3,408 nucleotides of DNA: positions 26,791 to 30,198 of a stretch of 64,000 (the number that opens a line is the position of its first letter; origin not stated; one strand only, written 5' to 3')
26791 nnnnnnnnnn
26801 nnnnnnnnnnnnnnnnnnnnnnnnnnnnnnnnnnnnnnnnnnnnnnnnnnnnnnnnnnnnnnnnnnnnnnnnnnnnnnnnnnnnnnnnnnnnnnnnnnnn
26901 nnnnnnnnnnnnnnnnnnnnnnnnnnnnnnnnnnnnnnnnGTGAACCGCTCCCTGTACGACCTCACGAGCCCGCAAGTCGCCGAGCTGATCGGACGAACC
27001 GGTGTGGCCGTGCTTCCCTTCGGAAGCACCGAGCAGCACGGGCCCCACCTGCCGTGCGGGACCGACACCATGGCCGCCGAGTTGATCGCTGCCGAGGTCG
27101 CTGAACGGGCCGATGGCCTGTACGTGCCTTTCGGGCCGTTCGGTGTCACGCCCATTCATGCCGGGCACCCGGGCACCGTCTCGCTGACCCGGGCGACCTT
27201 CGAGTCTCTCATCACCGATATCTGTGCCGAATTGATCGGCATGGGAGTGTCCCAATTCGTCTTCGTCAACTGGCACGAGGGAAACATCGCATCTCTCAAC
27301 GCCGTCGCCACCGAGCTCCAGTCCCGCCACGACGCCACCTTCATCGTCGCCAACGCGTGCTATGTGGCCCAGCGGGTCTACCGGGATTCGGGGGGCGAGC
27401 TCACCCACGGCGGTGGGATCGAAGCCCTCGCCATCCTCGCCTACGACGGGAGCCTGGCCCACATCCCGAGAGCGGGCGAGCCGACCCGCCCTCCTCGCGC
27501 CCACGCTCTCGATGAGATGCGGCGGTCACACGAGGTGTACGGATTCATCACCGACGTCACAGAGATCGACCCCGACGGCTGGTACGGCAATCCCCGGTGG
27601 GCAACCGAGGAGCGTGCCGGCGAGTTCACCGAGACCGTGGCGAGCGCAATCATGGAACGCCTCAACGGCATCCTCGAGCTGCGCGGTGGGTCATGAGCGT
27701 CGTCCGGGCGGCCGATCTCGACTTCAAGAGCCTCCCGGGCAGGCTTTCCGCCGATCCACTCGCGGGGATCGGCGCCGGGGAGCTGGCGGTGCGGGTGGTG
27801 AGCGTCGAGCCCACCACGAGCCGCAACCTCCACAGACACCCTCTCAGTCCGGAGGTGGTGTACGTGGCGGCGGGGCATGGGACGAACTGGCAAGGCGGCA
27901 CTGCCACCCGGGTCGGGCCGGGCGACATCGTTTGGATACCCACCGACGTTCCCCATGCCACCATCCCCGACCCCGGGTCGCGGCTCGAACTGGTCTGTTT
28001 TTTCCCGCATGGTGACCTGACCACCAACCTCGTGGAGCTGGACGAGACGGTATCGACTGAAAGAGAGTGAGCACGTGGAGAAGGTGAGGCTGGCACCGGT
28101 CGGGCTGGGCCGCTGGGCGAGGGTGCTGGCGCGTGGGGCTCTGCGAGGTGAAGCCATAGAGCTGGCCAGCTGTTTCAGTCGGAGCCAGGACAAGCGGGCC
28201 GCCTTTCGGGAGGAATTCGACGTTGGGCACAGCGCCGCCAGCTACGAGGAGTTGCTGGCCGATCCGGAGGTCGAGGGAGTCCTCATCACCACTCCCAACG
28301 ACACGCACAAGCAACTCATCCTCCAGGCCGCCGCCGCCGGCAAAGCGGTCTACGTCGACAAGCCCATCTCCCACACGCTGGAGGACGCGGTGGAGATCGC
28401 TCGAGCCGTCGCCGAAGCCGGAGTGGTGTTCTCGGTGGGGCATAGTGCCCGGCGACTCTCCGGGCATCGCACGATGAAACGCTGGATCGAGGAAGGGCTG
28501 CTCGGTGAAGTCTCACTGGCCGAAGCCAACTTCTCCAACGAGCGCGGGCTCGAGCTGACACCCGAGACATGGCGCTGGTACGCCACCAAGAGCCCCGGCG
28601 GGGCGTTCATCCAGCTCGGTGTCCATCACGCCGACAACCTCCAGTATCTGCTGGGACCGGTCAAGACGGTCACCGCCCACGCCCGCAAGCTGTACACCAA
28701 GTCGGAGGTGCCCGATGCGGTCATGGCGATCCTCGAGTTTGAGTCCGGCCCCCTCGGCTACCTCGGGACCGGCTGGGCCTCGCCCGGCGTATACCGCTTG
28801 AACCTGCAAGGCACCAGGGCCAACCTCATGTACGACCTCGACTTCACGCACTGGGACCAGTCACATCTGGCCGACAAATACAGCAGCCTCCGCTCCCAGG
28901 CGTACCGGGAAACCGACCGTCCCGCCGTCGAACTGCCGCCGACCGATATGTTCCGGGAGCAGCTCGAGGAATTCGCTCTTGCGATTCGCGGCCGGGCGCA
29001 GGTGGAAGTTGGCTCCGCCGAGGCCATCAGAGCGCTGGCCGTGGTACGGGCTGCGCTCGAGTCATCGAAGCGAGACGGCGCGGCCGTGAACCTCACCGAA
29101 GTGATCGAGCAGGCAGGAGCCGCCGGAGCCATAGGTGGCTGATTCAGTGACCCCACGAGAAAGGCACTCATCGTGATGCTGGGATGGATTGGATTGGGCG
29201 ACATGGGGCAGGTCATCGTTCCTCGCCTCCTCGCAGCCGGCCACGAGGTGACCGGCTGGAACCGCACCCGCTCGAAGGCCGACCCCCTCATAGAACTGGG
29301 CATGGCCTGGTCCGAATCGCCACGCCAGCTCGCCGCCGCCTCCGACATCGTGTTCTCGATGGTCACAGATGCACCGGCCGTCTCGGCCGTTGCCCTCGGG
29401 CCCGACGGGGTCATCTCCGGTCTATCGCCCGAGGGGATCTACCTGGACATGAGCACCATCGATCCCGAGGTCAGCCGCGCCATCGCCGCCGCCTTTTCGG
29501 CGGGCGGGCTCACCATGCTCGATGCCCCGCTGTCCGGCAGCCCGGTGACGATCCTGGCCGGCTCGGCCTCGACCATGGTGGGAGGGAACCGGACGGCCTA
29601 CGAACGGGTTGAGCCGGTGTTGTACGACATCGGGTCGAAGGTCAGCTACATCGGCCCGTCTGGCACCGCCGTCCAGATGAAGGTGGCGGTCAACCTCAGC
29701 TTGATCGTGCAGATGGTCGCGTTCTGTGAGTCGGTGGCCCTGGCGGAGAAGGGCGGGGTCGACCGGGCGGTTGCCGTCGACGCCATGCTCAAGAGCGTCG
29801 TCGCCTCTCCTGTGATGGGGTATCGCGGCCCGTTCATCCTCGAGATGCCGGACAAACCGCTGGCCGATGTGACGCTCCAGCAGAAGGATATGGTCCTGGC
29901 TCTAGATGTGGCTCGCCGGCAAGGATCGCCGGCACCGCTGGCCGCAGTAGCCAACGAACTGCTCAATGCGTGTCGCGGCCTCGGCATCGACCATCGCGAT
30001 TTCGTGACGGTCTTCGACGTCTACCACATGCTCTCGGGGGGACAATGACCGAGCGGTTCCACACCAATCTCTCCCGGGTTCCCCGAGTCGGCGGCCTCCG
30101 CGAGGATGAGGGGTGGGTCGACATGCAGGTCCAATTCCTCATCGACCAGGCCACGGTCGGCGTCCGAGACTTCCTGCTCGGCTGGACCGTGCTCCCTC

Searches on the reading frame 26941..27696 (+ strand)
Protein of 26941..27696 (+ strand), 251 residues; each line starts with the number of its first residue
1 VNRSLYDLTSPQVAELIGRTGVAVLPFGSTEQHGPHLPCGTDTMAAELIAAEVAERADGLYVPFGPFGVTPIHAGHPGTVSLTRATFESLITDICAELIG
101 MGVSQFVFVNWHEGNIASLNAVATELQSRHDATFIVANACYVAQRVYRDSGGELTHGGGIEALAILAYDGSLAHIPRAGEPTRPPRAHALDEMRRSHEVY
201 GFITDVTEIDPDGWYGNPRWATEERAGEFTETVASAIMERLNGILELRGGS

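Call 12: search_protein_families(library=pfam, proteins=[window:26941-27696:+], max_evalue=0.001)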
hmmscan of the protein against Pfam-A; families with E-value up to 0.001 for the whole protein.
window:26941-27696:+ (251 aa): 1 family
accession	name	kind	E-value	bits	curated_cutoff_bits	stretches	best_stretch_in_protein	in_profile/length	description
PF02633.19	Creatininase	-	9.5e-53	179.5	31.3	1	7-240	2-237/238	Creatinine amidohydrolase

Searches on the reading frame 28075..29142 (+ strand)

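Call 12: search_protein_families(library=pfam, proteins=[window:28075-29142:+], max_evalue=0.001)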
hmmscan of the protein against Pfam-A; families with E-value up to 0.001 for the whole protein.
window:28075-29142:+ (355 aa): 3 families
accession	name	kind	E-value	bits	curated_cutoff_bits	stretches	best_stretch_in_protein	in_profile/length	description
PF22725.1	GFO_IDH_MocA_C3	-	9.9e-27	93.8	27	1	131-250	1-122/124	GFO/IDH/MocA C-terminal domain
PF01408.29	GFO_IDH_MocA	-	2.5e-22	80.3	24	1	6-123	3-120/120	Oxidoreductase family, NAD-binding Rossmann fold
PF02894.22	GFO_IDH_MocA_C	-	7e-21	75.5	22.9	1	135-335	1-214/218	Oxidoreductase family, C-terminal alpha/beta domain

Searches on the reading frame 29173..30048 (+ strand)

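Call 12: search_protein_families(library=pfam, proteins=[window:29173-30048:+], max_evalue=0.001)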
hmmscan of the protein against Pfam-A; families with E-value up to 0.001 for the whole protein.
window:29173-30048:+ (291 aa): 4 families
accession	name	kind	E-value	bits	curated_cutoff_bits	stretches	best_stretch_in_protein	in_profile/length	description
PF03446.21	NAD_binding_2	-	6.1e-43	147.1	21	1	3-161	2-161/161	NAD binding domain of 6-phosphogluconate dehydrogenase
PF14833.11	NAD_binding_11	-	2.5e-19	70.1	30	1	164-282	1-120/122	NAD-binding of NADP-dependent 3-hydroxyisobutyrate dehydrogenase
PF03807.23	F420_oxidored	-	2.2e-06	28.6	21.6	1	4-64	3-67/94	NADP oxidoreductase coenzyme F420-dependent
PF02826.25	2-Hacid_dh_C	-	5.6e-06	26.3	25.1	1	3-65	39-100/178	D-isomer specific 2-hydroxyacid dehydrogenase, NAD binding domain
